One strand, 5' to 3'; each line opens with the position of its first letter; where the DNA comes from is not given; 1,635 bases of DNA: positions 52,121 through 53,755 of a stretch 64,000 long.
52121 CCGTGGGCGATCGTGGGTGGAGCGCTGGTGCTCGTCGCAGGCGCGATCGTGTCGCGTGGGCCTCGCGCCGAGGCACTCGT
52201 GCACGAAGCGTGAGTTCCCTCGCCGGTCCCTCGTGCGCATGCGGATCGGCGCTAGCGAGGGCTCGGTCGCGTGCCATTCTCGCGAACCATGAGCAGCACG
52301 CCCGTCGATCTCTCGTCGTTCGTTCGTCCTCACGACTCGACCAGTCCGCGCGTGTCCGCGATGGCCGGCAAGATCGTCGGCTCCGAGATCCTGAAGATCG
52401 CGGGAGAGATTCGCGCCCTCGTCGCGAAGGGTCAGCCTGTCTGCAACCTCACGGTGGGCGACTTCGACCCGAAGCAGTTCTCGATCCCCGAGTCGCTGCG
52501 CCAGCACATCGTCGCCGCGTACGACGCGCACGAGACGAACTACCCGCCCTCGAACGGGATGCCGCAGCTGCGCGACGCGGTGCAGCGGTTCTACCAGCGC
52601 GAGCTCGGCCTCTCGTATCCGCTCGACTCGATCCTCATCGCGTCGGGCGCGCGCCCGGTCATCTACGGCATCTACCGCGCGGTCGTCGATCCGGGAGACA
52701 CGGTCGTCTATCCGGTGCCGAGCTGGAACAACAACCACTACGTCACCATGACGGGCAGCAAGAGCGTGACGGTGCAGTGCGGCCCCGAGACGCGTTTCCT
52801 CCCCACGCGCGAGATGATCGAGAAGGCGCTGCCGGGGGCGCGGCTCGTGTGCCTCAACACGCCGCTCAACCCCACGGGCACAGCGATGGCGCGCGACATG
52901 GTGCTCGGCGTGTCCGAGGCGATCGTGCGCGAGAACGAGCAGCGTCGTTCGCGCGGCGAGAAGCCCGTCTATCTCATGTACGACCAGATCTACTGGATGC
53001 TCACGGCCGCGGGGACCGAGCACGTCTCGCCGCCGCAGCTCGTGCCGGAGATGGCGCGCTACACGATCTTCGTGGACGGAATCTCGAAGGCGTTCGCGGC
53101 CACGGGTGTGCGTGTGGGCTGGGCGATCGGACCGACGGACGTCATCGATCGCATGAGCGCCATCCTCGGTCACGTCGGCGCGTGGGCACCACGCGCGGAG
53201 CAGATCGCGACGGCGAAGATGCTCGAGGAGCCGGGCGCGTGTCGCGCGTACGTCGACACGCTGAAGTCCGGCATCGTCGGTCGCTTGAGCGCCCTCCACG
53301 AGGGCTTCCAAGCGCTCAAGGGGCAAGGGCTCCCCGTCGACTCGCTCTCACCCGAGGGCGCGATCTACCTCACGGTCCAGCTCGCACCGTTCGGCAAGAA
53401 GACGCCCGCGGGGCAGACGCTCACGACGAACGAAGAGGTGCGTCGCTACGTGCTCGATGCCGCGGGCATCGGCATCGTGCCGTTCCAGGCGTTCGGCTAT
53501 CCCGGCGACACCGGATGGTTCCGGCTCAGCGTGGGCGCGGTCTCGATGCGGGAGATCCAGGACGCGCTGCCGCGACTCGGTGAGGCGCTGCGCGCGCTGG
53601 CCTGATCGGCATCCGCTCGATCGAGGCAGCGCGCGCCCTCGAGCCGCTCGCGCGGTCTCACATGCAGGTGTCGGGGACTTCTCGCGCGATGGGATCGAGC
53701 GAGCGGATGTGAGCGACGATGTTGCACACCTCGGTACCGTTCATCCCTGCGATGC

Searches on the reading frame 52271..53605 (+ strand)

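Call 82: search_protein_families(library=pfam, proteins=[window:52271-53605:+], max_evalue=0.001)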
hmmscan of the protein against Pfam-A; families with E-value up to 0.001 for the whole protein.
window:52271-53605:+ (444 aa): 1 family
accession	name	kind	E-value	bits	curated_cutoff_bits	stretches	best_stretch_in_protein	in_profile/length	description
PF00155.27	Aminotran_1_2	-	1.1e-36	127.3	19.7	1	57-435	3-360/361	Aminotransferase class I and II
